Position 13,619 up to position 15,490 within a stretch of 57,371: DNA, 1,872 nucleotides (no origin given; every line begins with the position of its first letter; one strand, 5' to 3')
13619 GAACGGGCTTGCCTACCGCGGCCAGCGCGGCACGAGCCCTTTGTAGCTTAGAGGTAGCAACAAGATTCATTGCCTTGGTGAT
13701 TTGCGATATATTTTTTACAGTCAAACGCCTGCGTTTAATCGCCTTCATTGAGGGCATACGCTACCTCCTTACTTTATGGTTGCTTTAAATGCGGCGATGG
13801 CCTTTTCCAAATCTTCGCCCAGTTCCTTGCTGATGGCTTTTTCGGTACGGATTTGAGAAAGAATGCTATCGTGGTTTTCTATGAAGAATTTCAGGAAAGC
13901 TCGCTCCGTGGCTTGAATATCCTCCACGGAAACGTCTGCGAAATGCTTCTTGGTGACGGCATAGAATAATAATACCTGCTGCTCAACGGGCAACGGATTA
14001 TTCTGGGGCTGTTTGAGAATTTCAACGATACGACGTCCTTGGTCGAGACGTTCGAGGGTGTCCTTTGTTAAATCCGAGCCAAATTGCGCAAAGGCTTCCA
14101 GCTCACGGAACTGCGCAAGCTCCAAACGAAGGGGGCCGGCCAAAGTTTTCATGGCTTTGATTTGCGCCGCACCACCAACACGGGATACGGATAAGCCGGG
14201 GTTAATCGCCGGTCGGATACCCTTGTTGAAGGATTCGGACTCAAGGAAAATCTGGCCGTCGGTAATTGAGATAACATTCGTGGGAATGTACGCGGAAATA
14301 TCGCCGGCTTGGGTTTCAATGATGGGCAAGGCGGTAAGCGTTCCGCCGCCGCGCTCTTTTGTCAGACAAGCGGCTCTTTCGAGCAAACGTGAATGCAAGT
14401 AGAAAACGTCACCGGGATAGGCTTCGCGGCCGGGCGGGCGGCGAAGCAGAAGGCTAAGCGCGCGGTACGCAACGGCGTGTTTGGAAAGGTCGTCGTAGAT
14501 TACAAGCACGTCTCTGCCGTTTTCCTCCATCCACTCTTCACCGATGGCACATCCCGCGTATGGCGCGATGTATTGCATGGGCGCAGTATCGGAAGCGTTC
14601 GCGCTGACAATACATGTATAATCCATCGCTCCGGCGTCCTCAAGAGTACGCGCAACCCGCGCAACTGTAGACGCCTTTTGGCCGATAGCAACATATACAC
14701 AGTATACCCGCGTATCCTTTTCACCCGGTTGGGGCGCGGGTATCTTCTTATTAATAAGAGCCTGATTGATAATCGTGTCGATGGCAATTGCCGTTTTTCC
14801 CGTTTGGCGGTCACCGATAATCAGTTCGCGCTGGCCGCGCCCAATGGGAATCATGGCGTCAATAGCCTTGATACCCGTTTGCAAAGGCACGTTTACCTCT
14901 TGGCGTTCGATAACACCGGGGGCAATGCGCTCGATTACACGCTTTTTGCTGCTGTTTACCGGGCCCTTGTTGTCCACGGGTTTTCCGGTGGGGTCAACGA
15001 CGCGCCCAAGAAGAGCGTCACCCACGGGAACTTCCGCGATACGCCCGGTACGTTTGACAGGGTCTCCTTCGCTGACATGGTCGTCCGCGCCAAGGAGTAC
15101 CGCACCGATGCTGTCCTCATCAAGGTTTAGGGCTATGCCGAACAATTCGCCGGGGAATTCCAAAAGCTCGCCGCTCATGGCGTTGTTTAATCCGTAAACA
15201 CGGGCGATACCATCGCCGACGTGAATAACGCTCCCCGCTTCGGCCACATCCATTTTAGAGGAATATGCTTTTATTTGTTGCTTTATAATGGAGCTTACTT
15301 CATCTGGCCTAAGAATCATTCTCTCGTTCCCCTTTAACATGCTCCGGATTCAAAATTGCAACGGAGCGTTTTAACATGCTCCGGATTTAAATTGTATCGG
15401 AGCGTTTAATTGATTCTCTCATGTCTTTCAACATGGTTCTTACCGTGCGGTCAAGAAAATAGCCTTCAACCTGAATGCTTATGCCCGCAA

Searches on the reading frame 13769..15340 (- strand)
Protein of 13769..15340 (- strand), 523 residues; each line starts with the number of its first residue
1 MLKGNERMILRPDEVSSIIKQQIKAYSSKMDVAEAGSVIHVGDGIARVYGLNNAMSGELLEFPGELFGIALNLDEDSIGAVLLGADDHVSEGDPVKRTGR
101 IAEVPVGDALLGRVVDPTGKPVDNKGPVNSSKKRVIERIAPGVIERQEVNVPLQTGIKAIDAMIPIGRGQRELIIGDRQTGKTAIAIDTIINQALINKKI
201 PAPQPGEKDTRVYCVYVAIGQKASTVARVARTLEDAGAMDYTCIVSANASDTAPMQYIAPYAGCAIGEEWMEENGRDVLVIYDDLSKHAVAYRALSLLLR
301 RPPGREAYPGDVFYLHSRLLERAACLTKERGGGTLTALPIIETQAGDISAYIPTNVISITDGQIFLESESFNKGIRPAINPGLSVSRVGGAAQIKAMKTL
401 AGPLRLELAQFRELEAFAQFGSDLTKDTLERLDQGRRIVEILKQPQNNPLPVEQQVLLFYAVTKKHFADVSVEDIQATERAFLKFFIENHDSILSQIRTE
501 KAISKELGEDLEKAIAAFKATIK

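Call 56: search_protein_families(library=pfam, proteins=[window:13769-15340:-], max_evalue=0.00001)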
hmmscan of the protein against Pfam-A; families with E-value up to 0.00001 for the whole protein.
window:13769-15340:- (523 aa): 3 families
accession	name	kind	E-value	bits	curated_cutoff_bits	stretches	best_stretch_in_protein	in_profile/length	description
PF00006.31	ATP-synt_ab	-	1.1e-78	264.2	29.5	1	156-386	1-213/213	ATP synthase alpha/beta family, nucleotide-binding domain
PF00306.32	ATP-synt_ab_C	-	3.3e-44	150.7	27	1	393-518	1-126/126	ATP synthase alpha/beta chain, C terminal domain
PF02874.29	ATP-synt_ab_N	-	1.2e-17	64.6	20.9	1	32-99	2-69/69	ATP synthase alpha/beta family, beta-barrel domain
